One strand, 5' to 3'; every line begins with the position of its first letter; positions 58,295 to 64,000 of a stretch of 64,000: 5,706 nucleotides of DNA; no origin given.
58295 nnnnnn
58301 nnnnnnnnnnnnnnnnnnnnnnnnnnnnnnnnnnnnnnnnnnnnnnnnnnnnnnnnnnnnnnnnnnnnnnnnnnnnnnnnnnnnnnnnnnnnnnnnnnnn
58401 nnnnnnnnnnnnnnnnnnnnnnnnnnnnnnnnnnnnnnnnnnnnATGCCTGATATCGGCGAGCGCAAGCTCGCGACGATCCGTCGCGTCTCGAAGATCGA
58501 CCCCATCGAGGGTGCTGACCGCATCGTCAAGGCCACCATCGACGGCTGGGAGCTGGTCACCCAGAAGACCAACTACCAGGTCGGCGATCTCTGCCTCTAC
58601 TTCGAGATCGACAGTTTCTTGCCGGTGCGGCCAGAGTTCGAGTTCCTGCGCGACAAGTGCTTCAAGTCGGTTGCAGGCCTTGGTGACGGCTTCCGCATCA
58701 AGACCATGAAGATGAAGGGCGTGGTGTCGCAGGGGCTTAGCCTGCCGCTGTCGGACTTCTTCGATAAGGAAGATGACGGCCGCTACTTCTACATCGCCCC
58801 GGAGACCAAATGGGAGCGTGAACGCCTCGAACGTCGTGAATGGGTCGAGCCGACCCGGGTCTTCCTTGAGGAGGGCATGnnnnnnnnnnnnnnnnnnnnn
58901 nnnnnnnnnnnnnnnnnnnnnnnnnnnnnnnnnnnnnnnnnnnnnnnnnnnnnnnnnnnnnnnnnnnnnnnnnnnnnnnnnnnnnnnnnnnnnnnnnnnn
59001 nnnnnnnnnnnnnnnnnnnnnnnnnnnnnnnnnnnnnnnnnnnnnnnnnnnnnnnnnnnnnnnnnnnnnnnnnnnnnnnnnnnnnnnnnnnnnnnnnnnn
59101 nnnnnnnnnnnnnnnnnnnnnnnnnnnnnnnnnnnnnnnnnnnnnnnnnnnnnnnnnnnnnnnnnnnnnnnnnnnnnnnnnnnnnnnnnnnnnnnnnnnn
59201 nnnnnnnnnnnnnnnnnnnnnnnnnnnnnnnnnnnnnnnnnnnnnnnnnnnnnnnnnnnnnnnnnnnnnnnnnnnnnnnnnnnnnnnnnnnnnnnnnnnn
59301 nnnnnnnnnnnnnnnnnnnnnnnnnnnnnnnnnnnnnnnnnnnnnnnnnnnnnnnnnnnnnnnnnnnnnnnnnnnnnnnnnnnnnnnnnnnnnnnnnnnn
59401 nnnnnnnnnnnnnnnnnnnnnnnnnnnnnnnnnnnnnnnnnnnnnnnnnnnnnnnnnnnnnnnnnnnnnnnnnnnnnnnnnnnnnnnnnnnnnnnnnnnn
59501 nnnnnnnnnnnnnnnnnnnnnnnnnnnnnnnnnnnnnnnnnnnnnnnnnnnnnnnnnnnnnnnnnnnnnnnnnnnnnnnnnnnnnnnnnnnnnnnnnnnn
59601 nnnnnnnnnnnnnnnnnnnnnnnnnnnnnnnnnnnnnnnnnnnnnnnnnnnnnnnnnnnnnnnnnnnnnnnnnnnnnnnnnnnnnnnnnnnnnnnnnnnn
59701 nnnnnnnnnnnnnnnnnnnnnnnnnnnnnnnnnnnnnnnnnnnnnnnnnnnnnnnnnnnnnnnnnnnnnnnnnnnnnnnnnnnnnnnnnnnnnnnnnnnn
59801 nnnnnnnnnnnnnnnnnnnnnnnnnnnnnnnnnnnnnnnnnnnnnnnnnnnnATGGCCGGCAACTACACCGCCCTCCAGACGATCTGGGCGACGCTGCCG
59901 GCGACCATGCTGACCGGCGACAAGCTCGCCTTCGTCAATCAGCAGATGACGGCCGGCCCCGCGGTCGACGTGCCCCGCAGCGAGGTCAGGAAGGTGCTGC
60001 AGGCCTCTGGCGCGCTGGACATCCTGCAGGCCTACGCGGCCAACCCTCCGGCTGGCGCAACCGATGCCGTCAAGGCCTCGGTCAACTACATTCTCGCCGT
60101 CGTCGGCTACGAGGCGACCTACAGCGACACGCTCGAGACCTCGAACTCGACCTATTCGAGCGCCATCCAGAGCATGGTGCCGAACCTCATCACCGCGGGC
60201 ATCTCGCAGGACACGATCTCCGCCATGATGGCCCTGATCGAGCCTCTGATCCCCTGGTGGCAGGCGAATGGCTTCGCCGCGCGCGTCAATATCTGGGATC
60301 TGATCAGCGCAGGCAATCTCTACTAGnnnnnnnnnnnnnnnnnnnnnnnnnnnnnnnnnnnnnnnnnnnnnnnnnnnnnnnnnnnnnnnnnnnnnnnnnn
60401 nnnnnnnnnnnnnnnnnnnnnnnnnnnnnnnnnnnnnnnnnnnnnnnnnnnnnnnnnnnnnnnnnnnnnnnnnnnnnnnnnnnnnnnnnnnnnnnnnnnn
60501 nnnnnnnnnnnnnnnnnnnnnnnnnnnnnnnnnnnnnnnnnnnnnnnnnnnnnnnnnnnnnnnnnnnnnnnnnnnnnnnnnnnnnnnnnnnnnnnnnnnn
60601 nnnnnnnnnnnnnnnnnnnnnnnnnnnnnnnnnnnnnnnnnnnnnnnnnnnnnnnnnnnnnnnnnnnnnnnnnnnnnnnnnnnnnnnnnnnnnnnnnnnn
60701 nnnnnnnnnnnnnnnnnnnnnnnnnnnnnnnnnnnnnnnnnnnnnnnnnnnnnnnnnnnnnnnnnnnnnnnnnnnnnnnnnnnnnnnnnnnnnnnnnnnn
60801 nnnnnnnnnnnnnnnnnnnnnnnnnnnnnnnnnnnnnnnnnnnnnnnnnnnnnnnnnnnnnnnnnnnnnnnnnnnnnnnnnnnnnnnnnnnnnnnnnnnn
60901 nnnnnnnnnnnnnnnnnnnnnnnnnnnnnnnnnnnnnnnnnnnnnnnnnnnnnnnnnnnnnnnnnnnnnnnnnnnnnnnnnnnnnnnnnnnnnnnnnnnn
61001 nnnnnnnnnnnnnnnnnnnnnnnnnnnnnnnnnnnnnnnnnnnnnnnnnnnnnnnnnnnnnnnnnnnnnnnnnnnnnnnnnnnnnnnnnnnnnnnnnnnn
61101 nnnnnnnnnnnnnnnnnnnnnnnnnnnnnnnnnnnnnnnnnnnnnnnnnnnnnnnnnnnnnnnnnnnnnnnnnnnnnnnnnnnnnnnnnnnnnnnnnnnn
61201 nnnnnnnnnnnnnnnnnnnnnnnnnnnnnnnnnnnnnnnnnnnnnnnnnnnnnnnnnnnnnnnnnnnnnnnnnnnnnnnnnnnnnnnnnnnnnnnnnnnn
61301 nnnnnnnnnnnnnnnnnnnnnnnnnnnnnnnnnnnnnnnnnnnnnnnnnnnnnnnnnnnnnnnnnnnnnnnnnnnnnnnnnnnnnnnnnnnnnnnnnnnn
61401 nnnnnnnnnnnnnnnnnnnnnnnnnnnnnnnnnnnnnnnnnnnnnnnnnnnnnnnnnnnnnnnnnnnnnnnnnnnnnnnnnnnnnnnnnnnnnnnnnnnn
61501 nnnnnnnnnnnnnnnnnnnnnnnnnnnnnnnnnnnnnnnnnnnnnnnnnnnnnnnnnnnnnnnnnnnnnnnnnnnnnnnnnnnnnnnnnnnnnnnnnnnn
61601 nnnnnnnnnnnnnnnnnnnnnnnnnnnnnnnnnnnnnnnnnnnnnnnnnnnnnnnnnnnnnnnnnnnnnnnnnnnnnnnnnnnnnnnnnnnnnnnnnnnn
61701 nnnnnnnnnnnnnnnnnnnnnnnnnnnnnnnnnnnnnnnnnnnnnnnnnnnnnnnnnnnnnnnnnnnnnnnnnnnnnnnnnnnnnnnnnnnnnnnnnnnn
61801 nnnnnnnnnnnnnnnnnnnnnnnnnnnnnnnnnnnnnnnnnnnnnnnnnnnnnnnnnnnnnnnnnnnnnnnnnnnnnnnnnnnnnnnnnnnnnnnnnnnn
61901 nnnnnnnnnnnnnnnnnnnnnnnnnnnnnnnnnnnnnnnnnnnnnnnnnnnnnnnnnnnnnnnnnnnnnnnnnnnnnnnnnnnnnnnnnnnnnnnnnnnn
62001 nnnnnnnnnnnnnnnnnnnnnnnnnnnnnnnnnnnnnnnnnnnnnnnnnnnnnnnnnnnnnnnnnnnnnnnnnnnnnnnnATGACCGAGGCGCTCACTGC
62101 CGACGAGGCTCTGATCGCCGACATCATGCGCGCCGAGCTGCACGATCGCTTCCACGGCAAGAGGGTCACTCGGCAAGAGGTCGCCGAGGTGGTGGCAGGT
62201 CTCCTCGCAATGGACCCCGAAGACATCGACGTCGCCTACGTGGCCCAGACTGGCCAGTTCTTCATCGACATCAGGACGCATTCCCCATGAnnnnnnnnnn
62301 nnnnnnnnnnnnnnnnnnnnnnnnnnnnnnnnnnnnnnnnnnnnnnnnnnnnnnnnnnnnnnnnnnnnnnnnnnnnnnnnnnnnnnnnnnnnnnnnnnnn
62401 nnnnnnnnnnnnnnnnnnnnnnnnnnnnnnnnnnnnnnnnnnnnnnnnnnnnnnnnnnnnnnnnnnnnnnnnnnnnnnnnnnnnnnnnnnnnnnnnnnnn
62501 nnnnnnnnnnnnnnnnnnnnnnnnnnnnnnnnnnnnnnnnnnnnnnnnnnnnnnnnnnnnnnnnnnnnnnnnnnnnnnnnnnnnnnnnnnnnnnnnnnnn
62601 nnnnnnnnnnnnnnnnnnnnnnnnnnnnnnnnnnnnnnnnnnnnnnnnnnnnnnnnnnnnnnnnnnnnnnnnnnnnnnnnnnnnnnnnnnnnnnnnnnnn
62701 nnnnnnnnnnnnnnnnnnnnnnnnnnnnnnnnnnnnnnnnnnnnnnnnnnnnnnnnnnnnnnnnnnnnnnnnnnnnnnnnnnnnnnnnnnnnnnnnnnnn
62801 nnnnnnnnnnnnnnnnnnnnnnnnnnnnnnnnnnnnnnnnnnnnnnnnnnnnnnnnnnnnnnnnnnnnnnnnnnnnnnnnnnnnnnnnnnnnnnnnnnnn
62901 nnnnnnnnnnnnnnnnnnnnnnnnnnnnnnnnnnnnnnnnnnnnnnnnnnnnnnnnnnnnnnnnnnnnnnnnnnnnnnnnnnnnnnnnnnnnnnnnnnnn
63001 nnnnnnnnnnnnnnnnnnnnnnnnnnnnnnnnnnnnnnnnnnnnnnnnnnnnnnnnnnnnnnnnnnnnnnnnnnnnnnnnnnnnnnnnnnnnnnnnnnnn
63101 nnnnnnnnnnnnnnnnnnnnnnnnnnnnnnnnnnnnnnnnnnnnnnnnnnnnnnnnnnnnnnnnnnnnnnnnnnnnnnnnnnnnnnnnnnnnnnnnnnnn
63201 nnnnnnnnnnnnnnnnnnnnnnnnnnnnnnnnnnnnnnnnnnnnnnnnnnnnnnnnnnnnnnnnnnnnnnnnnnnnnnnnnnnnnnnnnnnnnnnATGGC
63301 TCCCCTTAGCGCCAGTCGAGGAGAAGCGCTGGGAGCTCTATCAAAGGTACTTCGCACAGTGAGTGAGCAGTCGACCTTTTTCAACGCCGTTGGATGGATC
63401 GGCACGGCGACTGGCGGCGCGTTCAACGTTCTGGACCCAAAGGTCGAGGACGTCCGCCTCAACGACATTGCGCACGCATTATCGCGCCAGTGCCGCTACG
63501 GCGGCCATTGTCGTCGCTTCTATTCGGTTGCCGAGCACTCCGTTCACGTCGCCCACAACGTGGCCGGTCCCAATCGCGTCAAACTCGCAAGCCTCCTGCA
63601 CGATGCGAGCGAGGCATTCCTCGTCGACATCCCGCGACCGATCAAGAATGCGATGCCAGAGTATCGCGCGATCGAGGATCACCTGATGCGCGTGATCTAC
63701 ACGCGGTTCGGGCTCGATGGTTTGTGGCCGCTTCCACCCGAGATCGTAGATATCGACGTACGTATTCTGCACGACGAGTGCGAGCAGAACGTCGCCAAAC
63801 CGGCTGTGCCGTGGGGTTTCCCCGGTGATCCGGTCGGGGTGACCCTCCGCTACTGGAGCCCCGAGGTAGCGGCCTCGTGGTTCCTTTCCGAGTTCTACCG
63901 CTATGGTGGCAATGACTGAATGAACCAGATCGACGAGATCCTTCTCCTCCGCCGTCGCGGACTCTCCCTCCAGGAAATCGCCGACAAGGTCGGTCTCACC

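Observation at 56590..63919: tRNA island with ligase-based repair potential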

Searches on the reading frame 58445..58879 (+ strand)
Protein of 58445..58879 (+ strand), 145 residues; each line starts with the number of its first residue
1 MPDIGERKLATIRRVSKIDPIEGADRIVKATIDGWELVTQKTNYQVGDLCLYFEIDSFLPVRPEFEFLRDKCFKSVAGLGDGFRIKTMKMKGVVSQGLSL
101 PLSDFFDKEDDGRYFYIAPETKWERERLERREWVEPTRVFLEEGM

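Call 101: predict_structure(alignment_id=A4)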
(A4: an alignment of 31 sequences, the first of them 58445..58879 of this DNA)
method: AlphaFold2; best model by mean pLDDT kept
length: 145 residues; sequences in the alignment: 31
mean_pLDDT: 77.1   pTM: 0.65
mean pLDDT of the five models: 77.1, 75.8, 75.7, 72.9, 72.8
residues with pLDDT >= 90: 59; 70-90: 47; 50-70: 6; < 50: 33
segments of 3 or more residues with pLDDT < 50: 1-7, 119-140, 142-145
pLDDT, mean of each block of 10 residues (from residue 1): 50 94 94 93 93 90 87 88 89 91 82 65 42 40 39
secondary structure, 60 per line:
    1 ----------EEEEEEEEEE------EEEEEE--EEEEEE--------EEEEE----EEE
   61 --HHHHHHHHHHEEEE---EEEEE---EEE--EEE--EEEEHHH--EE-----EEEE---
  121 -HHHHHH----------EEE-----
elements in order: E11-20 E27-32 E35-40 E49-53 E58-60 H63-72 E73-76 E80-84 E88-90 E93-95 E98-101 E114-117 H122-127 E138-140

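Call 103: fold_search(model_id=the predicted structure, library=pdb)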
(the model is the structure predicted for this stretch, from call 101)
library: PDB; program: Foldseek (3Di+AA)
matches with E <= 10: 451; with E <= 0.001: 13
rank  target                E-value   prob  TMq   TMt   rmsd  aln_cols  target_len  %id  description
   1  6vt8                  7.3e-09  1.00  0.63  0.28   1.6        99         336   40  Naegleria gruberi RNA ligase E312A mutant with AMP and Mn (released 2020-04-08)
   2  6vt1_A                1.1e-08  1.00  0.64  0.28   1.6       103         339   41  Naegleria gruberi RNA ligase D172A mutant apo (released 2020-04-08)
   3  5cot                  1.3e-08  1.00  0.65  0.29   1.8       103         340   40  Structure and mechanism of a eukaryal nick-sealing RNA ligase (released 2015-10-28)
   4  5cou                  1.6e-08  1.00  0.65  0.28   1.5       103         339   40  Structure and mechanism of a eukaryal nick-sealing RNA ligase K170M+ATP (released 2015-10-28)
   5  6vte                  2.1e-08  1.00  0.63  0.28   1.5       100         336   41  Naegleria gruberi RNA Ligase K170M mutant with AMP and Mn (released 2020-04-08)
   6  6vt3                  2.5e-08  1.00  0.63  0.28   2.2       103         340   40  Naegleria gruberi RNA ligase K326A mutant apo (released 2020-04-08)
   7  6vt0                  2.8e-08  1.00  0.62  0.28   1.7        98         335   40  Naegleria gruberi RNA ligase K170A mutant apo (released 2020-04-08)
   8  6vt4                  2.9e-08  1.00  0.62  0.28   1.8        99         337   40  Naegleria gruberi RNA ligase R149A mutant apo (released 2020-04-08)
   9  6vtg_A                2.9e-08  1.00  0.63  0.28   2.0       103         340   40  Naegleria gruberi RNA ligase E227A mutant apo (released 2020-04-08)
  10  6vt5                  3.5e-08  1.00  0.61  0.27   1.7        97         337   39  Naegleria gruberi RNA ligase R4a K121A mutant apo (released 2020-04-08)
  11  6vt9                  4.1e-08  1.00  0.62  0.28   1.7        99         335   40  Naegleria gruberi RNA ligase E227A mutant with ATP and Mn (released 2020-04-08)
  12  6vtd                  5.6e-08  1.00  0.61  0.28   1.8        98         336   40  Naegleria gruberi RNA ligase R149A mutant with ATP and Mn (released 2020-04-08)
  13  6vtf_A                7.7e-08  1.00  0.61  0.28   1.9        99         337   40  Naegleria gruberi RNA ligase with PPi (released 2020-04-08)
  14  6oz5_D                3.1e-03  1.00  0.48  0.10   9.5       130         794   17  Escherichia coli tRNA synthetase in complex with compound 3 (released 2020-11-18)
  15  7k98_B                4.3e-03  1.00  0.46  0.09   6.8       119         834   22  Preaminoacylation complex of M. tuberculosis PheRS with cognate precursor tRNA and 5'-O-(N-phenylalanyl)sulfamoyl-aden (released 2021-05-12)
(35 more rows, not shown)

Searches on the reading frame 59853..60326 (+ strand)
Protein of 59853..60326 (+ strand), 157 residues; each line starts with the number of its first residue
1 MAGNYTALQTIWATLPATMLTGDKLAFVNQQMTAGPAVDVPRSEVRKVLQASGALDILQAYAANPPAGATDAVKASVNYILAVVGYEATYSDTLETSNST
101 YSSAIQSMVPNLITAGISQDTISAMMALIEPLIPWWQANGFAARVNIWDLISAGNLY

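Call 5: search_protein_families(library=pfam, proteins=[window:59853-60326:+], max_evalue=0.1)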
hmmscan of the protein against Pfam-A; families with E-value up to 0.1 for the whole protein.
window:59853-60326:+ (157 aa): 1 family
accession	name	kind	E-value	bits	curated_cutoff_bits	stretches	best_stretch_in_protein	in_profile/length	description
PF16482.11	Staufen_C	-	0.081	13.5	27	0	66-121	37-92/111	Staufen C-terminal domain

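Call 8: search_protein_families(library=phrogs, proteins=[window:59853-60326:+], max_evalue=0.01)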
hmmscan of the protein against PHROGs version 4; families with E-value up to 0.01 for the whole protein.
window:59853-60326:+ (157 aa): 0 families

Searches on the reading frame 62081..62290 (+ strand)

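Call 5: search_protein_families(library=pfam, proteins=[window:62081-62290:+], max_evalue=0.1)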
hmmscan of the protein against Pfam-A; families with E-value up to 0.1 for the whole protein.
window:62081-62290:+ (69 aa): 1 family
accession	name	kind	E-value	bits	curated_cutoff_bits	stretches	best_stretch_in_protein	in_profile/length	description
PF11829.13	DUF3349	-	0.038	15.2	28.3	1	8-56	37-83/94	Protein of unknown function (DUF3349)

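Call 8: search_protein_families(library=phrogs, proteins=[window:62081-62290:+], max_evalue=0.01)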
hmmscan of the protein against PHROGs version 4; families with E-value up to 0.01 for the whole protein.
window:62081-62290:+ (69 aa): 0 families

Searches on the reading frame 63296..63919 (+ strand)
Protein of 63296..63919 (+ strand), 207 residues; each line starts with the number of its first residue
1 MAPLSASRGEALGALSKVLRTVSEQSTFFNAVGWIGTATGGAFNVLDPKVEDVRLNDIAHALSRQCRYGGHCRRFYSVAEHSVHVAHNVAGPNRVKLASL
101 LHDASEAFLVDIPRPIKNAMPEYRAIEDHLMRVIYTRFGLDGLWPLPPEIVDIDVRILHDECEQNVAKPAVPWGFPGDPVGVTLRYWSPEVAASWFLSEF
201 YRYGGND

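Call 5: search_protein_families(library=pfam, proteins=[window:63296-63919:+], max_evalue=0.1)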
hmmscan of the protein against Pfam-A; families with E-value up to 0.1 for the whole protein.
window:63296-63919:+ (207 aa): 1 family
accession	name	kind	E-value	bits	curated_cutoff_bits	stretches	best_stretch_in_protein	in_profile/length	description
PF12917.13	YfbR-like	-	0.00017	21.8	25.9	1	90-125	52-87/182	5'-deoxynucleotidase YfbR-like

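Call 8: search_protein_families(library=phrogs, proteins=[window:63296-63919:+], max_evalue=0.01)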
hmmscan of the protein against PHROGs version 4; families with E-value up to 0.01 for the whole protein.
window:63296-63919:+ (207 aa): 7 families
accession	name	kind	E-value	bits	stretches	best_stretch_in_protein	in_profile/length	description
phrog_318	-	other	3.6e-55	188.7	1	21-203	86-267/296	deoxyribonucleoside 5' monophosphate phosphatase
phrog_8467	-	other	3.3e-41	142.1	1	31-200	21-188/195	deoxyribonucleoside 5' monophosphate phosphatase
phrog_20276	-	unknown function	4.2e-22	79.5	1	33-133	2-100/103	-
phrog_21461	-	other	1.5e-16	60.7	1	34-82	3-51/52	phosphohydrolase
phrog_6402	-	other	6e-11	43.5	1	102-197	2-98/111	deoxyribonucleoside 5' monophosphate phosphatase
phrog_6047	-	unknown function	9.2e-05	23.5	1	77-136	31-95/186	-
phrog_7076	-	DNA, RNA and nucleotide metabolism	0.00026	21.7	1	92-128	60-96/188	dATP triphosphohydrolase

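Call 15: search_solved_structures(query=window:63296-63919:+, max_evalue=1, show_alignments=2)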
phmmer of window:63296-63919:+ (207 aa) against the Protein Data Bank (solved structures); distinct sequences matched with E-value up to 1: 7.
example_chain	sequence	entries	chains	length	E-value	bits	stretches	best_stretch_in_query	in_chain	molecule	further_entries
2gz4_A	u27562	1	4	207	4.8e-10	42.9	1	34-141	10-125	Hypothetical protein Atu1052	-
1t8q_A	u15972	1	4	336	0.082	16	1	88-146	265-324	Glycerophosphoryl diester phosphodiesterase, periplasmic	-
1ydy_A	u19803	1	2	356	0.1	15.7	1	88-146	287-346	Glycerophosphoryl diester phosphodiesterase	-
2paq_A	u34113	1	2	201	0.1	15.7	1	91-128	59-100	5'-deoxynucleotidase YfbR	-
4ow2_A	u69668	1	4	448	0.14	15.2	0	129-174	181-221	Yop effector YopM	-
2par_A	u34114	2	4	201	0.7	12.9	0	91-128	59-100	5'-deoxynucleotidase YfbR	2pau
5c94_A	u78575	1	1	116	0.83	12.7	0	66-124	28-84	Non-structural protein 9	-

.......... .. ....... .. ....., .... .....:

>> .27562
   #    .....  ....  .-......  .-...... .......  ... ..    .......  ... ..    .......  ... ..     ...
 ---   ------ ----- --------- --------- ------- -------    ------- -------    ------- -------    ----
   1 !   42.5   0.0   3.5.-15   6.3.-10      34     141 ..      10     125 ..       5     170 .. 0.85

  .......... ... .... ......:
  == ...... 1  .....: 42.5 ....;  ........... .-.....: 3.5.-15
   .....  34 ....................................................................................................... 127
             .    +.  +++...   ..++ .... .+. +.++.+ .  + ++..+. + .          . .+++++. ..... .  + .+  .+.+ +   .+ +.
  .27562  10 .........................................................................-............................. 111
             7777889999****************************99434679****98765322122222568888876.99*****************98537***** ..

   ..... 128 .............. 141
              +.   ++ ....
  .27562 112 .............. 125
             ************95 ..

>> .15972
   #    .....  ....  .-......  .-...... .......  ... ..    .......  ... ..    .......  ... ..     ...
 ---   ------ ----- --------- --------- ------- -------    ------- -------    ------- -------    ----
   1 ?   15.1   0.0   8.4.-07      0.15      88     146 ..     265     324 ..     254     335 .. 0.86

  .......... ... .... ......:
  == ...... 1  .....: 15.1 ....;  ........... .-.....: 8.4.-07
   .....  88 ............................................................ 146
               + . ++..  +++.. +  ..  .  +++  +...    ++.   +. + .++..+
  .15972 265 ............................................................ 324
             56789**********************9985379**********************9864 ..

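Call 17: search_protein_families(library=ncbifam, proteins=[window:63296-63919:+], max_evalue=0.1)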
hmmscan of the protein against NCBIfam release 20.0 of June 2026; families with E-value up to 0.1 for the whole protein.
window:63296-63919:+ (207 aa): 1 family
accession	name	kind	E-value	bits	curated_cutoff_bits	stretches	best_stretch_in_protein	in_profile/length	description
NF003009.0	PRK03826.1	equivalog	0.0015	18.3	122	1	91-128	57-98/197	5'-deoxynucleotidase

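Call 58: search_dna_similar(query=window:63359-63919:+, collection=phages, mode=protein, max_rows=30, rows=spread)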
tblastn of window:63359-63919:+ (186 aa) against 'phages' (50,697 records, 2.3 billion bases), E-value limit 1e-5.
Records with a match: 335; places in all: 337; records where one place covers at least 80% of the query: 139.
Best place of each record, by identity: <60% 335.
By first word of the organism name: Bacillus 35; Caulobacter 32; Rhizobium 30; Escherichia 28; Vibrio 26; Pseudomonas 20; Stenotrophomonas 19; Stx2c-converting 15; Ruegeria 12; Salmonella 8; and 43 more.
By host as written in the record: - 35; Stenotrophomonas maltophilia 15; Ruegeria pomeroyi DSS-3 13; Caulobacter vibrioides CB15 11; Escherichia coli 10; Bacillus anthracis Sterne 10; Pseudomonas putida KT2440 and Paw85 9; Caulobacter crescentus 8; and 127 more.
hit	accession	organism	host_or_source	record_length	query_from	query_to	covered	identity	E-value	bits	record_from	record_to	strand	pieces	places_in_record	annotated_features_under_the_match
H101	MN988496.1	Rhizobium phage RHph_TM3_3_14B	Rhizobium etli T3_14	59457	13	179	90%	46.7%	4e-34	132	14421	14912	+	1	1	putative metal-dependent phosphohydrolase protein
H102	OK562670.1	Stenotrophomonas phage vB_SM_ytsc_ply2008005c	Stenotrophomonas maltophilia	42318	13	179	90%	41.7%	3e-29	118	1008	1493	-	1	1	hypothetical protein (x2)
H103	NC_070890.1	Agrobacterium phage Atu_ph04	Agrobacterium tumefaciens C58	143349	13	179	90%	40.2%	4e-25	106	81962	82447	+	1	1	putative HD superfamily hydrolase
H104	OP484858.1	Sinorhizobium phage NV1.1.1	Sinorhizobium meliloti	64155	22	179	85%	39.6%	8e-22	97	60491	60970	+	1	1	hypothetical protein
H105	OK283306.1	Roseobacter phage RDJL6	Roseobacter denitrificans OCh 114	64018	13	163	81%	39.1%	6e-25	106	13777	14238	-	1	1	hydrolase of HD superfamily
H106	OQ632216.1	Salmonella phage Arash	Salmonella enterica subsp. enterica ...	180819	14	181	90%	34.5%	2e-21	96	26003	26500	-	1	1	phosphohydrolase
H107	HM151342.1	Roseobacter phage RDJL Phi 1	Roseobacter denitrificans OCh114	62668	13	154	75%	40.7%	7e-21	123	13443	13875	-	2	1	hydrolase of HD superfamily | phosphohydrolase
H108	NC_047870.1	Rhizobium phage RHEph09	Rhizobium etli kim5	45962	14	185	92%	33.0%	2e-12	70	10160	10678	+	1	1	deoxyribonucleoside 5' monophosphate phosphatase | DNA transfer protein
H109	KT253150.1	Rhodobacter phage RcSaxon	Rhodobacter capsulatus YW1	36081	8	175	90%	33.5%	4e-14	75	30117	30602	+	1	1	hypothetical protein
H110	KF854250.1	Vibrio phage VP_EVC_2013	Vibrio parahaemolyticus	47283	31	185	83%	34.8%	3e-16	81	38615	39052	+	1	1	record has no annotation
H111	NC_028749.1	Brevibacillus phage Sundance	Brevibacillus laterosporus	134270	13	151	75%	37.4%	9e-23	100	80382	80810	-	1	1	deoxyribonucleoside 5' monophosphate phosphatase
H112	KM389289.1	Escherichia phage Phi06_2987 S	-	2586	3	119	63%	42.7%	2e-23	101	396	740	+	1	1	record has no annotation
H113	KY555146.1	Caulobacter phage Ccr32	Caulobacter crescentus NA1000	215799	14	179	89%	30.0%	5e-9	60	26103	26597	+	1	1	putative HD superfamily hydrolase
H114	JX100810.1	Caulobacter phage CcrColossus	Caulobacter crescentus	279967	14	180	90%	29.1%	6e-14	74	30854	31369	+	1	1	hypothetical protein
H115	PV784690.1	Aeromonaas phage AeroV_348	Aeromonas veronii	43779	37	185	80%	32.0%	4e-8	57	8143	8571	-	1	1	host phosphohydrolase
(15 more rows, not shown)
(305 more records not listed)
